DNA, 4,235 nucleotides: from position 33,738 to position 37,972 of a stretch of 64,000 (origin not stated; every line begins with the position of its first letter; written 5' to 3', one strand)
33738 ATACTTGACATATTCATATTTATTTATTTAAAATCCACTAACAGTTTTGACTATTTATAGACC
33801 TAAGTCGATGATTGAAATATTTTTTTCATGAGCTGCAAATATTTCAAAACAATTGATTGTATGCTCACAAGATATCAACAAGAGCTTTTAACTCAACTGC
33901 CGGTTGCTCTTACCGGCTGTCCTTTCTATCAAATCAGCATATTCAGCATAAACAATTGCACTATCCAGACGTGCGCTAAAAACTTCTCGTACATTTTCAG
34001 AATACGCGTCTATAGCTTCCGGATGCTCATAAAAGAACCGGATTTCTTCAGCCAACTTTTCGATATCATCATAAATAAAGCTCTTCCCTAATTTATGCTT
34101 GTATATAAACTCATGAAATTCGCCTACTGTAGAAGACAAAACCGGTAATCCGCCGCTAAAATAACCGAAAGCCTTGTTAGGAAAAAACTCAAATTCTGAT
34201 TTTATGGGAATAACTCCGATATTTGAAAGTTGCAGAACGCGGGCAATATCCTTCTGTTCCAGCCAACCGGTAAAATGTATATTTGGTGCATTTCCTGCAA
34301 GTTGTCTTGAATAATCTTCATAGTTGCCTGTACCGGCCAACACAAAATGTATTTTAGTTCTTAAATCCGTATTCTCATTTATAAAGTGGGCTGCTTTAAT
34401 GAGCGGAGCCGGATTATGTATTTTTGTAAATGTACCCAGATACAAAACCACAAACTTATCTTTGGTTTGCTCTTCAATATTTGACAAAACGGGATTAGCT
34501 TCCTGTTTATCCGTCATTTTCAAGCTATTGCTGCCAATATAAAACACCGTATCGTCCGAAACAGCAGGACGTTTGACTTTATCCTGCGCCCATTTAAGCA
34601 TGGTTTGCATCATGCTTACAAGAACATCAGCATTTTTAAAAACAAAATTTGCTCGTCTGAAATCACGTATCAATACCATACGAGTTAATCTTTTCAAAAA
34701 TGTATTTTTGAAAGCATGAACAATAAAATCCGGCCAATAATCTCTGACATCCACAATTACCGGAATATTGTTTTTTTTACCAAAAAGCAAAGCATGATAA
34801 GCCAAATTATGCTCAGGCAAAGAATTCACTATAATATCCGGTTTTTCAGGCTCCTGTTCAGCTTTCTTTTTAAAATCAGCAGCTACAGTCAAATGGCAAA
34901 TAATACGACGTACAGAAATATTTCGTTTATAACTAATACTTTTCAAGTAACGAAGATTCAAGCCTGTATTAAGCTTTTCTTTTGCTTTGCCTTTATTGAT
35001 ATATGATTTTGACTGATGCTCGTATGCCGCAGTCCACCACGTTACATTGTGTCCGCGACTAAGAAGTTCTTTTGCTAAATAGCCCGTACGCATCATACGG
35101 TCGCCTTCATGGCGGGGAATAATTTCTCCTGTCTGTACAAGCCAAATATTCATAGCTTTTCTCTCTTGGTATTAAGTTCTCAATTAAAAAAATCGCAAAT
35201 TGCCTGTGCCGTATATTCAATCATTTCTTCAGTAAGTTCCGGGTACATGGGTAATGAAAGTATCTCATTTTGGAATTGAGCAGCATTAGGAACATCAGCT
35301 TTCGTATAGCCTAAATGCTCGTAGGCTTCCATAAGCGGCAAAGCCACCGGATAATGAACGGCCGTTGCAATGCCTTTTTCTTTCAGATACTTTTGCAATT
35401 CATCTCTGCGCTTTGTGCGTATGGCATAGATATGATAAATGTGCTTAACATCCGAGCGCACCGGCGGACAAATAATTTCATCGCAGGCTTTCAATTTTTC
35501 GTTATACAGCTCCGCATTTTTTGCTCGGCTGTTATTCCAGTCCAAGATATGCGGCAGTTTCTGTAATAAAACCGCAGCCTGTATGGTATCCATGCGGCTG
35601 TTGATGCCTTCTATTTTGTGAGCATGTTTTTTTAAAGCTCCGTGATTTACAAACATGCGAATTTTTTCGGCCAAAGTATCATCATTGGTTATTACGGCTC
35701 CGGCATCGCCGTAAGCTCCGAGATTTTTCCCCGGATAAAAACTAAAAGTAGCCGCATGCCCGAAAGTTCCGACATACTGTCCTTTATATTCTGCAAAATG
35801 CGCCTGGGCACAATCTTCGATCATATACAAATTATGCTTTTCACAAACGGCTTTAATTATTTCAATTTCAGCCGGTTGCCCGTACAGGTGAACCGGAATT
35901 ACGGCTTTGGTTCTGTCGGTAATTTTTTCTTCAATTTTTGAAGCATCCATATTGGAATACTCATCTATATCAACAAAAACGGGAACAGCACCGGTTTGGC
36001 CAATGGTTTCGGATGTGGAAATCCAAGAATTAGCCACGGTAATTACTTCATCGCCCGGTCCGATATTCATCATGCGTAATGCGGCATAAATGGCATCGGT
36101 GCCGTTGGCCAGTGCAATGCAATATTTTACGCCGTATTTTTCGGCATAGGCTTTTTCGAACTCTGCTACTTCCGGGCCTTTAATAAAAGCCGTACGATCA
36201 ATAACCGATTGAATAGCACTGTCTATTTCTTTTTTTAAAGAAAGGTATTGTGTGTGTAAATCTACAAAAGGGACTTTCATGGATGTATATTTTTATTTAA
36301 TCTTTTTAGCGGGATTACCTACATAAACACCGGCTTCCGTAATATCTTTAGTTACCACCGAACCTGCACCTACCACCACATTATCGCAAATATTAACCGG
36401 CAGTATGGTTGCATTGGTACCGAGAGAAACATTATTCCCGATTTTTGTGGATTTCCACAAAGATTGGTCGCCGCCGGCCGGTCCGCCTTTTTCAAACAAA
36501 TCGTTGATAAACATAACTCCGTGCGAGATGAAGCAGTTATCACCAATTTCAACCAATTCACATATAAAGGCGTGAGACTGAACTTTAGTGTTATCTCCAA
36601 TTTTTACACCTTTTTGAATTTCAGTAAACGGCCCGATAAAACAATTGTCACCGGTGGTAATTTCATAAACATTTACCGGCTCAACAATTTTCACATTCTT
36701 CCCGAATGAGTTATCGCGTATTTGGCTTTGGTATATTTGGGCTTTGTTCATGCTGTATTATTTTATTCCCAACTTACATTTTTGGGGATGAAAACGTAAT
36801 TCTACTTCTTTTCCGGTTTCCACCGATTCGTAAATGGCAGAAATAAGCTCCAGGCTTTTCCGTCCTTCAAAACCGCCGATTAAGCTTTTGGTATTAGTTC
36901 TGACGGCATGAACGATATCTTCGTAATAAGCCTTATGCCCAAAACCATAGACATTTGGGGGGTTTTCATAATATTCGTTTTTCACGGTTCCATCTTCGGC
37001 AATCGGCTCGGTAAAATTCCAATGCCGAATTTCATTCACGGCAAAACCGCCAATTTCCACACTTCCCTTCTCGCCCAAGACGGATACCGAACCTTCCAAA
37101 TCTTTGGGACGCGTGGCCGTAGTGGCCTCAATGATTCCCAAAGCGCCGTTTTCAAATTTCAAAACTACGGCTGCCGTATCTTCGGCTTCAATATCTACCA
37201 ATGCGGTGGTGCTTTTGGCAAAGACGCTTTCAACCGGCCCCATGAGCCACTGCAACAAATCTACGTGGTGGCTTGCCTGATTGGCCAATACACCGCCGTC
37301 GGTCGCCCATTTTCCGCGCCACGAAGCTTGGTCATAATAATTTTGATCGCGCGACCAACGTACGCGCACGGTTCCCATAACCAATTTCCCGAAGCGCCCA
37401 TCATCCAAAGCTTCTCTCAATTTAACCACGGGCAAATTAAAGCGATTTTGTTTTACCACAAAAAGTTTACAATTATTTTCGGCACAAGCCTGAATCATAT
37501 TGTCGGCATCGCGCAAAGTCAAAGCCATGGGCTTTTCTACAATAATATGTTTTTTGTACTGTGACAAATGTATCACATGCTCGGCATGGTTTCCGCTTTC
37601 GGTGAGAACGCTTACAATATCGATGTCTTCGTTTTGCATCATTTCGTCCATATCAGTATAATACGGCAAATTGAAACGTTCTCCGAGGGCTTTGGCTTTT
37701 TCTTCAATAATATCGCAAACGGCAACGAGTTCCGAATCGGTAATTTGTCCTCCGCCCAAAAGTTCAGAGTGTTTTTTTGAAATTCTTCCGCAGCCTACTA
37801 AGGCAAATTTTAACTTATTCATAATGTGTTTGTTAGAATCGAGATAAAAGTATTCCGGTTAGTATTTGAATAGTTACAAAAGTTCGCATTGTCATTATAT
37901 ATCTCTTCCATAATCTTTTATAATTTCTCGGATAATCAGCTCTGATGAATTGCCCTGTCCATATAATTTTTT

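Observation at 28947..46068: Candidate novel zwitterionic surface-polysaccharide system (AATGal-type amine plus diacetamido-uronate)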

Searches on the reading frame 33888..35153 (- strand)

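Call 4: search_protein_families(library=pfam, proteins=[window:33888-35153:-])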
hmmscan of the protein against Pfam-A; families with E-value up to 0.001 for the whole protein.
window:33888-35153:- (421 aa): 4 families
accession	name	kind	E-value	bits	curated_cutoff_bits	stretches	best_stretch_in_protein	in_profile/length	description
PF00534.26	Glycos_transf_1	-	4.3e-17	62.6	26.4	1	227-390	9-171/172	Glycosyl transferases group 1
PF13692.12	Glyco_trans_1_4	-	2.7e-16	60.5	27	1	234-375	2-140/142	Glycosyl transferases group 1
PF13524.12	Glyco_trans_1_2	-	1.8e-07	31.7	25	1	265-395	12-132/144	Glycosyl transferase-like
PF13439.12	Glyco_transf_4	-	4.7e-07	30.4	28.5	1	25-172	10-138/170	Glycosyltransferase Family 4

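Call 6: search_protein_families(library=ncbifam, proteins=[window:33888-35153:-], max_evalue=0.00001)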
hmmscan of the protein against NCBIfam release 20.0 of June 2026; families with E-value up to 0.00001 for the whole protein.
window:33888-35153:- (421 aa): 5 families
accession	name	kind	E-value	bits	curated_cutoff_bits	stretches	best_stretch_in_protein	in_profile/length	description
TIGR03088.1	stp2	hypoth_equivalog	6.5e-17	61.6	409.05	1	178-411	140-372/374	TIGR03088 family PEP-CTERM/XrtA system glycosyltransferase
TIGR04063.1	stp3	hypoth_equivalog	9.9e-15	54.3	442.05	1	22-407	19-390/397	TIGR04063 family PEP-CTERM/XrtA system glycosyltransferase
TIGR04157.1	glyco_rSAM_CFB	subfamily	3e-11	42.9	400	1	160-358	155-347/406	TIGR04157 family glycosyltransferase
NF007640.0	PRK10307.1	subfamily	2.1e-09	36.8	276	1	77-410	78-405/411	WcaI family glycosyltransferase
TIGR03999.1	thiol_BshA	equivalog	3.1e-07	29.7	273.7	1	224-411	190-372/375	N-acetyl-alpha-D-glucosaminyl L-malate synthase BshA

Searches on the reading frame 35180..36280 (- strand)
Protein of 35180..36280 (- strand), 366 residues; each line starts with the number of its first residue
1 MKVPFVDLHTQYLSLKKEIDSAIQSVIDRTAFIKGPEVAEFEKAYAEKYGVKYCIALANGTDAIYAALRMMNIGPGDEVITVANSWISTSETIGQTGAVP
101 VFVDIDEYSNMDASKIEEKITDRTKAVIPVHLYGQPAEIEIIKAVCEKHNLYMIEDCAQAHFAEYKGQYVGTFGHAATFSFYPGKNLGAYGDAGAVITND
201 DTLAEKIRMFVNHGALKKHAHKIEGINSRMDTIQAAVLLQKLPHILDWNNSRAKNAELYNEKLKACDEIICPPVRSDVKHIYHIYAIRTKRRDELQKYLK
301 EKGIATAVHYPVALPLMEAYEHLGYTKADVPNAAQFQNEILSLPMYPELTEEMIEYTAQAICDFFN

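Call 4: search_protein_families(library=pfam, proteins=[window:35180-36280:-])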
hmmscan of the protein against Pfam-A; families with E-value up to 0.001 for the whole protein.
window:35180-36280:- (366 aa): 5 families
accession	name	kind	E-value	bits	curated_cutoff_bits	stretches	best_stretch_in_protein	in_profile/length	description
PF01041.23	DegT_DnrJ_EryC1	-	1.3e-117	393.5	19.8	1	15-361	3-359/360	DegT/DnrJ/EryC1/StrS aminotransferase family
PF00155.27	Aminotran_1_2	-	1.3e-09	38.2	19.7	1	33-304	39-328/361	Aminotransferase class I and II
PF01212.27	Beta_elim_lyase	-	1.9e-06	27.9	27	1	34-158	30-170/288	Beta-eliminating lyase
PF00266.25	Aminotran_5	-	6.9e-06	25.7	21.5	1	55-162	65-181/371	Aminotransferase class-V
PF01053.26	Cys_Met_Meta_PP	-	4.4e-05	22.7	27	1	35-128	51-142/381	Cys/Met metabolism PLP-dependent enzyme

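Call 6: search_protein_families(library=ncbifam, proteins=[window:35180-36280:-], max_evalue=0.00001)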
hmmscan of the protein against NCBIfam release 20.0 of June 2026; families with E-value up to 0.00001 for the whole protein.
window:35180-36280:- (366 aa): 14 families
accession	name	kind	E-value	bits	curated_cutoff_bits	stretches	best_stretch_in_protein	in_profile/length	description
TIGR03588.1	PseC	equivalog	1.6e-70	238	423.5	1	21-362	15-377/380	UDP-4-amino-4,6-dideoxy-N-acetyl-beta-L-altrosamine transaminase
NF008658.2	PRK11658.1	equivalog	5e-61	206.4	631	1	18-363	15-375/379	UDP-4-amino-4-deoxy-L-arabinose aminotransferase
NF008687.0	PRK11706.1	equivalog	1.1e-60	205.4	375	1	41-365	36-374/375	dTDP-4-amino-4,6-dideoxygalactose transaminase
TIGR04181.1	NHT_00031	hypoth_equivalog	1.6e-54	185.2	420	1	18-344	11-357/359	LegC family aminotransferase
NF011936.0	PRK15407.1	equivalog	2.6e-53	181.3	423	2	16-214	46-251/440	lipopolysaccharide biosynthesis protein RfbH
TIGR04427.1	PLP_DesI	equivalog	1.7e-50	172.3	650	1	34-357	50-375/390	dTDP-4-dehydro-6-deoxyglucose aminotransferase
TIGR02379.1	ECA_wecE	subfamily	1.4e-49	168.8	434.85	1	42-365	37-375/376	dTDP-4-amino-4,6-dideoxy-D-glucose transaminase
NF005816.0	PRK07682.1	equivalog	4.8e-09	35.3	620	1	55-170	93-215/390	aminotransferase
NF041091.1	asp_aminotase_Arch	equivalog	2.1e-08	33.4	550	1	53-160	89-203/376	aspartate aminotransferase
NF004621.0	PRK05957.1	equivalog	3e-08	32.8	498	1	54-163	91-206/389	pyridoxal phosphate-dependent aminotransferase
NF004770.0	PRK06108.1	subfamily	3.3e-07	29.5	422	1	42-157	87-210/396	pyridoxal phosphate-dependent aminotransferase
NF005817.0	PRK07683.1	equivalog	6.5e-07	28.4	575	1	46-156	83-200/387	aminotransferase A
NF006488.0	PRK08912.1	equivalog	1.1e-06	27.9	498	1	59-158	95-200/387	aminotransferase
NF006569.0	PRK09082.1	subfamily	2.5e-06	26.9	420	1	40-161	79-207/386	methionine aminotransferase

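Call 23: search_solved_structures(query=window:35180-36280:-, max_evalue=1e-40)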
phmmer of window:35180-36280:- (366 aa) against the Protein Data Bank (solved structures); distinct sequences matched with E-value up to 1e-40: 28.
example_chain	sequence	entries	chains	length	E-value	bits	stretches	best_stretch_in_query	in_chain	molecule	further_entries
7b0d_A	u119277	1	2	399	8.3e-111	374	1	3-364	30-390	Glutamine--scyllo-inositol transaminase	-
3frk_A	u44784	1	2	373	8.1e-96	324.7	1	1-360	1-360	QdtB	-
2oga_A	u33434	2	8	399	1.4e-89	304.2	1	2-351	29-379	Transaminase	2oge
7n63_A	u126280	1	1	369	1.8e-85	290.7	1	3-365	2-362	Putative aminotransferase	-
3uwc_A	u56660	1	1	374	1.5e-82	281.1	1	1-365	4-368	Nucleotide-sugar aminotransferase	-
3nyu_A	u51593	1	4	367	1.7e-79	271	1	3-360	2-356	Aminotransferase WbpE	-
3nu7_A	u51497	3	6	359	2.1e-79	270.8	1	3-358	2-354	Aminotransferase WbpE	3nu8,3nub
3nys_A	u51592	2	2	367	1.2e-78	268.3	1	3-360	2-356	Aminotransferase WbpE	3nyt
5u1z_A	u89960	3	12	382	1.4e-78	268.1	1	21-355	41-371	Putative aminotransferase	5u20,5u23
8e75_A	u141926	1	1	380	2.2e-78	267.4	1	4-351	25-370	DegT/DnrJ/EryC1/StrS aminotransferase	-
8e77_A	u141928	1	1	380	2.2e-78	267.4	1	4-351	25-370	DegT/DnrJ/EryC1/StrS aminotransferase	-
5u21_A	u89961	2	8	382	9.6e-78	265.3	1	21-355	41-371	Putative aminotransferase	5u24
4qgr_A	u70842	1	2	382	1.6e-69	238.3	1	4-352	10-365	DegT/DnrJ/EryC1/StrS aminotransferase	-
3bn1_A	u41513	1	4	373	1.4e-56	195.7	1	34-358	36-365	Perosamine synthetase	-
3dr7_A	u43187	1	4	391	1.6e-56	195.5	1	34-358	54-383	Putative perosamine synthetase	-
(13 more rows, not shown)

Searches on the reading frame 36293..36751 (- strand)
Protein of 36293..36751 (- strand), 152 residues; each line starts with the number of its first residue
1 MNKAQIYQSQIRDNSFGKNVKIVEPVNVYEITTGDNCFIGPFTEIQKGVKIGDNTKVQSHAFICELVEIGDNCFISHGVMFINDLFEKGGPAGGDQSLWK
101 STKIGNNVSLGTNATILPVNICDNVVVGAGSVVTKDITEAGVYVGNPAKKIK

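Call 4: search_protein_families(library=pfam, proteins=[window:36293-36751:-])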
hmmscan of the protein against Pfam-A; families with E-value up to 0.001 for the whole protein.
window:36293-36751:- (152 aa): 3 families
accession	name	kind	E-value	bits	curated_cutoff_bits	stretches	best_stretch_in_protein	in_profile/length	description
PF00132.30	Hexapep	-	5.9e-19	67.3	27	2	32-63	3-34/36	Bacterial transferase hexapeptide (six repeats)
PF14602.12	Hexapep_2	-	8.5e-17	61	27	2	102-135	2-34/34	Hexapeptide repeat of succinyl-transferase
PF25084.1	LbH_EIF2B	-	3e-12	46.9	54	2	10-81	17-93/105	EIF2B subunit epsilon LbH domain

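Call 6: search_protein_families(library=ncbifam, proteins=[window:36293-36751:-], max_evalue=0.00001)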
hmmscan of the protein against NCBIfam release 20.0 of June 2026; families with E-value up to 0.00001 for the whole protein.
window:36293-36751:- (152 aa): 38 families (the best 25 are shown)
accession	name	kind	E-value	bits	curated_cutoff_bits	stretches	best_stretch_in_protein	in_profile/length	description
TIGR03570.1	NeuD_NnaD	subfamily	8.6e-21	74.4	160.8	2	102-149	154-202/202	NeuD/PglB/VioB family sugar acetyltransferase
TIGR01853.1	lipid_A_lpxD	equivalog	5e-20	71.7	242.5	2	11-80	100-172/325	UDP-3-O-(3-hydroxymyristoyl)glucosamine N-acyltransferase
NF002060.0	PRK00892.1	subfamily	2.7e-18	66.2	207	2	30-81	113-164/345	UDP-3-O-(3-hydroxymyristoyl)glucosamine N-acyltransferase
NF007499.0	PRK10092.1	equivalog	1.8e-17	63.7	314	1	64-152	92-181/183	maltose O-acetyltransferase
NF007240.0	PRK09677.1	equivalog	1.8e-14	53.7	243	1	31-152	50-182/192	putative lipopolysaccharide biosynthesis O-acetyl transferase WbbJ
NF058585.1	HptprglPActTf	PfamEq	8.3e-14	51.5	300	1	102-151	107-157/172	heptaprenylglyceryl phosphate O-acetyltransferase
TIGR01173.1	glmU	equivalog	1.3e-12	47.3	366.85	1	100-150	390-441/452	bifunctional UDP-N-acetylglucosamine diphosphorylase/glucosamine-1-phosphate N-acetyltransferase GlmU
NF007076.0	PRK09527.1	equivalog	1.5e-12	47.3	347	1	103-151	133-182/203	galactoside O-acetyltransferase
NF041874.1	EPS_EpsC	equivalog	2e-12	47.2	150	1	44-151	57-164/168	serine O-acetyltransferase EpsC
NF007797.0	PRK10502.1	subfamily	5.1e-12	45.8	192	1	48-151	72-176/183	WcaF family extracellular polysaccharide biosynthesis acetyltransferase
NF010934.1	PRK14354.1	equivalog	9e-12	44.2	450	1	2-145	302-435/447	bifunctional UDP-N-acetylglucosamine diphosphorylase/glucosamine-1-phosphate N-acetyltransferase GlmU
NF033468.1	stregram_VatI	exception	1.3e-11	44.6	415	1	86-152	97-164/208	streptogramin A O-acetyltransferase Vat(I)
NF010940.0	PRK14360.1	equivalog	1.4e-11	43.7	602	1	3-146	303-436/452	bifunctional UDP-N-acetylglucosamine diphosphorylase/glucosamine-1-phosphate N-acetyltransferase GlmU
NF000311.1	Vat_ABCDEFH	equivalog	3.5e-11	43.1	300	1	86-152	95-162/201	Vat family streptogramin A O-acetyltransferase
TIGR03532.1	DapD_Ac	equivalog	3.7e-11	43.1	231.75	1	31-152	99-212/231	2,3,4,5-tetrahydropyridine-2,6-dicarboxylate N-acetyltransferase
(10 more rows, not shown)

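Call 22: search_solved_structures(query=window:36293-36751:-, max_evalue=1e-8)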
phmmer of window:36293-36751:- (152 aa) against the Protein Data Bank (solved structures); distinct sequences matched with E-value up to 1e-8: 21.
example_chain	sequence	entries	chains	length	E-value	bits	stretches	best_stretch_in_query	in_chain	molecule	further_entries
7s43_A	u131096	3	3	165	2.8e-14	56.6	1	30-140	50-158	N-acetyltransferase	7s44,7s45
7s3u_A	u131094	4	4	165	3e-14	56.5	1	30-140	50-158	N-acetyltransferase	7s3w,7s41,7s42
4mzu_A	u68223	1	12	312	1.3e-13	54.5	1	11-149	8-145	WxcM-like protein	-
2ic7_A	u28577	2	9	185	2.9e-12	50.1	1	32-152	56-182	Maltose transacetylase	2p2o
3mqg_A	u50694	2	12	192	5.5e-11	45.9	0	46-151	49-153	Lipopolysaccharides biosynthesis acetyltransferase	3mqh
1ocx_A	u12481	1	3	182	5.7e-11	45.9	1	63-152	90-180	MALTOSE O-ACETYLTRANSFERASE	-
6ag8_C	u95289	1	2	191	6.2e-11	45.8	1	63-152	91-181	Maltose O-acetyltransferase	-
3hjj_A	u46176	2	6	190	1.8e-10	44.2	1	63-152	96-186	Maltose O-acetyltransferase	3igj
3fs8_A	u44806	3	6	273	4.1e-10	43.1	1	13-151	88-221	QdtC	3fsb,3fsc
4e75_A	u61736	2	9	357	6.6e-10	42.4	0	33-79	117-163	UDP-3-O-acylglucosamine N-acyltransferase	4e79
3srt_A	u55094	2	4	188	1.8e-09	41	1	63-152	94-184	Maltose O-acetyltransferase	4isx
1g95_A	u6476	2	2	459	2.3e-09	40.6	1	32-146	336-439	N-ACETYLGLUCOSAMINE-1-PHOSPHATE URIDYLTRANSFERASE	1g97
4aaw_A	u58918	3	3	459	2.5e-09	40.5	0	9-146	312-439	BIFUNCTIONAL PROTEIN GLMU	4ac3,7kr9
1hm0_A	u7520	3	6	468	2.8e-09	40.4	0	9-146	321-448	N-ACETYLGLUCOSAMINE 1-PHOSPHATE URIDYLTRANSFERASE | UDP-N-ACETYLGLUCOSAMINE-1-PHOSPHATE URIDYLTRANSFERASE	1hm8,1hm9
3v4e_A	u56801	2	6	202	4.3e-09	39.8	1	28-151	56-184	Galactoside O-acetyltransferase | Putative acetyltransferase SACOL2570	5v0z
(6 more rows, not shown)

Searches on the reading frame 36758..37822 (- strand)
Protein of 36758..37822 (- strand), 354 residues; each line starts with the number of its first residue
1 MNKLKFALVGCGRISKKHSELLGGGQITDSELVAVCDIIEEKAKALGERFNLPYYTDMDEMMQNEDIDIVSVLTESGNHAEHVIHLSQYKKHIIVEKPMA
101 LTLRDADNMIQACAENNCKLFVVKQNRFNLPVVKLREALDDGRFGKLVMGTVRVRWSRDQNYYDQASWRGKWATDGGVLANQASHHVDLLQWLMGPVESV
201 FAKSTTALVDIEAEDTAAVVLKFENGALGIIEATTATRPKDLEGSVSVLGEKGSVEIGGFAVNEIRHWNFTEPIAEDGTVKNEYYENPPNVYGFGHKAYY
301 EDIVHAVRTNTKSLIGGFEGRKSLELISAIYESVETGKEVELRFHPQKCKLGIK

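Call 4: search_protein_families(library=pfam, proteins=[window:36758-37822:-])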
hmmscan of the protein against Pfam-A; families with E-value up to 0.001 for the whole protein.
window:36758-37822:- (354 aa): 4 families
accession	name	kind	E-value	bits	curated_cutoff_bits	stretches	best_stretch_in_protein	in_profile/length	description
PF02894.22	GFO_IDH_MocA_C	-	5.1e-34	118.4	22.9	1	136-342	1-218/218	Oxidoreductase family, C-terminal alpha/beta domain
PF22725.1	GFO_IDH_MocA_C3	-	1.5e-32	112.7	27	1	133-256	2-124/124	GFO/IDH/MocA C-terminal domain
PF01408.29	GFO_IDH_MocA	-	7.2e-30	104.6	24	1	4-122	1-118/120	Oxidoreductase family, NAD-binding Rossmann fold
PF03447.22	NAD_binding_3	-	3.3e-06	28.3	24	1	10-122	1-115/116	Homoserine dehydrogenase, NAD binding domain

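Call 6: search_protein_families(library=ncbifam, proteins=[window:36758-37822:-], max_evalue=0.00001)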
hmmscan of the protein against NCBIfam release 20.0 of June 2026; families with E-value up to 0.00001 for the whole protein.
window:36758-37822:- (354 aa): 10 families
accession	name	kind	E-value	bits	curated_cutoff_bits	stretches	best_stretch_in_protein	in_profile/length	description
TIGR04380.1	myo_inos_iolG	equivalog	8.7e-43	146.4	355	1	3-340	1-329/330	inositol 2-dehydrogenase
NF040723.1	UDP-GlcNAcDh_Arch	equivalog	8.6e-36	124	450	1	4-257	1-237/302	UDP-N-acetylglucosamine 3-dehydrogenase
NF052479.1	LevoglcsnDh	equivalog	2.2e-27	95.8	650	1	1-207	1-215/386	levoglucosan dehydrogenase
NF052679.1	InsChiInosDhIolG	equivalog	1.4e-18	67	540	1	4-263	3-256/343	bifunctional inositol 2-dehydrogenase/D-chiro-inositol 1-dehydrogenase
NF041392.1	XylDh_Gfo6_Halo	equivalog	1.5e-16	60.1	350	1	3-342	16-350/350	D-xylose 1-dehydrogenase Gfo6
NF008607.0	PRK11579.1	subfamily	6.4e-13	48.4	330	1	2-223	3-218/346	oxidoreductase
NF007574.0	PRK10206.1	equivalog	2e-08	33.7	352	1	52-200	51-193/345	oxidoreductase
NF009830.0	PRK13304.1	equivalog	3.6e-08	33.2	267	1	4-122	2-118/265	aspartate dehydrogenase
NF058563.1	BT_2159_fam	equivalog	4.4e-08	32.5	650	1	5-149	2-145/350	disaccharide 3-dehydrogenase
NF058561.1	BT_2158_fam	equivalog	7e-07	28.2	750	1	3-114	35-144/487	glycoside 3-dehydrogenase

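Call 21: search_solved_structures(query=window:36758-37822:-, max_evalue=1e-10)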
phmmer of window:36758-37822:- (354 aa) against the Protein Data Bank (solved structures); distinct sequences matched with E-value up to 1e-10: 48.
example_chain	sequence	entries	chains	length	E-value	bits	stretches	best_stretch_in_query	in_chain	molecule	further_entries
3q2k_A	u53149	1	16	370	4.8e-92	312.4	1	3-342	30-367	oxidoreductase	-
3q2i_A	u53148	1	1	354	2.4e-91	310.1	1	3-342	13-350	dehydrogenase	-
3ezy_A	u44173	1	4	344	5.1e-29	105.1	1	4-256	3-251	Dehydrogenase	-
9m3d_B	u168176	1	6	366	3.6e-28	102.3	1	1-342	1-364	DgpA1 from W974-1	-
8tdi_L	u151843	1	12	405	3.1e-27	99.3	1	31-340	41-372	P2B11 Glucuronide-3-dehydrogenase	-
7xr9_A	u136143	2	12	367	4.9e-23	85.4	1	1-200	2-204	DgpA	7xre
7wzd_A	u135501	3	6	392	2.2e-22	83.3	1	29-200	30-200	4,5-dihydroxyphthalate dehydrogenase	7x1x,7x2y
3moi_A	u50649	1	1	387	4.4e-21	79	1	27-231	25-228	Probable dehydrogenase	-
3db2_A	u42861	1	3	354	5.4e-20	75.4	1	31-233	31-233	putative NADPH-dependent oxidoreductase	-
5uhw_A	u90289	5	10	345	7.8e-20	74.9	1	1-341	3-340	Oxidoreductase protein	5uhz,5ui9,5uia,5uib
4hkt_A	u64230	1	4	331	2.4e-19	73.3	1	4-257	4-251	Inositol 2-dehydrogenase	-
5a02_A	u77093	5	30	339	8.4e-18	68.2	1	3-342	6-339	ALDOSE-ALDOSE OXIDOREDUCTASE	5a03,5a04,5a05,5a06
3e18_A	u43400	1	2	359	6.1e-17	65.4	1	3-236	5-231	oxidoreductase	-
6a3f_A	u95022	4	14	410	8.5e-17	64.9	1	41-208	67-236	Putative dehydrogenase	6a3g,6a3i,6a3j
3ec7_A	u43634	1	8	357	1e-16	64.7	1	4-264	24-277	Putative Dehydrogenase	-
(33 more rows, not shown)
